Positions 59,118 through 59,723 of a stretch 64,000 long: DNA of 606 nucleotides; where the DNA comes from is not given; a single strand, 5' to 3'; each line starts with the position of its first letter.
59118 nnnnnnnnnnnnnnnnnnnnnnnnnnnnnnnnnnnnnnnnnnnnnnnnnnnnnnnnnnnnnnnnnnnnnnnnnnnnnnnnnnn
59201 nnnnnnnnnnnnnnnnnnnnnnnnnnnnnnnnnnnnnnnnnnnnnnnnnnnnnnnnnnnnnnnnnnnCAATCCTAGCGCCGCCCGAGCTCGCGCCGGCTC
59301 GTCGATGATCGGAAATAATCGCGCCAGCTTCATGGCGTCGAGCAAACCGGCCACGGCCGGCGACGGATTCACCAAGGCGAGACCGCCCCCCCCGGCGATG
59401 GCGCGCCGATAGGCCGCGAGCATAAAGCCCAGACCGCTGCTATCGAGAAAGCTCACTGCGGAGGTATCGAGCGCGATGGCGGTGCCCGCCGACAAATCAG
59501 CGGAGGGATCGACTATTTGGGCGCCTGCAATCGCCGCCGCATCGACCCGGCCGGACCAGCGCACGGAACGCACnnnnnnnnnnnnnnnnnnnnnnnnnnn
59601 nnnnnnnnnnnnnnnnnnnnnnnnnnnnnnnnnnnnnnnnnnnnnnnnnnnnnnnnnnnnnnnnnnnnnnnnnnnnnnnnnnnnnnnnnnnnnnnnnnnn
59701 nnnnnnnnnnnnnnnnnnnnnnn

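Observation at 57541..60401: Tandem WecG/TagA-STAS-STAS fusions: one intact, one apparent pseudo-enzyme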

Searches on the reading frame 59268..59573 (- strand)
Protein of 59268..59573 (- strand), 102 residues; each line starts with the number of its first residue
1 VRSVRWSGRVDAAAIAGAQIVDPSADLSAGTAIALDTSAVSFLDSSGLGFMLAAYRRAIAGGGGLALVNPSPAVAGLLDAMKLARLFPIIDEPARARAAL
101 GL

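Call 52: search_solved_structures(query=window:59268-59573:-, max_evalue=0.01, show_alignments=3)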
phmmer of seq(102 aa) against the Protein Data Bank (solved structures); distinct sequences matched with E-value up to 0.01: 8.
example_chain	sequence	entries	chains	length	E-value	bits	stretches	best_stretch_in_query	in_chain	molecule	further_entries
1th8_B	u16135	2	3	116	4.2e-06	30.4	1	4-101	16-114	Anti-sigma F factor antagonist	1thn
1tid_B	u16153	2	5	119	1.2e-05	29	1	4-101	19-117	Anti-sigma F factor antagonist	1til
1auz_A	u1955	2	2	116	1.4e-05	28.8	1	18-93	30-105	SPOIIAA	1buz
1h4y_A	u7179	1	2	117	7.7e-05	26.4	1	8-78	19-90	ANTI-SIGMA F FACTOR ANTAGONIST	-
1h4x_A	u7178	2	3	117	0.00018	25.2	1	8-77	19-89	ANTI-SIGMA F FACTOR ANTAGONIST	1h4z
1sbo_A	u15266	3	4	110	0.00088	23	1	29-92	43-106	Putative anti-sigma factor antagonist TM1442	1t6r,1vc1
6m36_B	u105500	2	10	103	0.0023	21.7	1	19-86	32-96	Anti-sigma-B factor antagonist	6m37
4qtp_A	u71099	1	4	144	0.0071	20.1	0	6-90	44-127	Anti-sigma factor antagonist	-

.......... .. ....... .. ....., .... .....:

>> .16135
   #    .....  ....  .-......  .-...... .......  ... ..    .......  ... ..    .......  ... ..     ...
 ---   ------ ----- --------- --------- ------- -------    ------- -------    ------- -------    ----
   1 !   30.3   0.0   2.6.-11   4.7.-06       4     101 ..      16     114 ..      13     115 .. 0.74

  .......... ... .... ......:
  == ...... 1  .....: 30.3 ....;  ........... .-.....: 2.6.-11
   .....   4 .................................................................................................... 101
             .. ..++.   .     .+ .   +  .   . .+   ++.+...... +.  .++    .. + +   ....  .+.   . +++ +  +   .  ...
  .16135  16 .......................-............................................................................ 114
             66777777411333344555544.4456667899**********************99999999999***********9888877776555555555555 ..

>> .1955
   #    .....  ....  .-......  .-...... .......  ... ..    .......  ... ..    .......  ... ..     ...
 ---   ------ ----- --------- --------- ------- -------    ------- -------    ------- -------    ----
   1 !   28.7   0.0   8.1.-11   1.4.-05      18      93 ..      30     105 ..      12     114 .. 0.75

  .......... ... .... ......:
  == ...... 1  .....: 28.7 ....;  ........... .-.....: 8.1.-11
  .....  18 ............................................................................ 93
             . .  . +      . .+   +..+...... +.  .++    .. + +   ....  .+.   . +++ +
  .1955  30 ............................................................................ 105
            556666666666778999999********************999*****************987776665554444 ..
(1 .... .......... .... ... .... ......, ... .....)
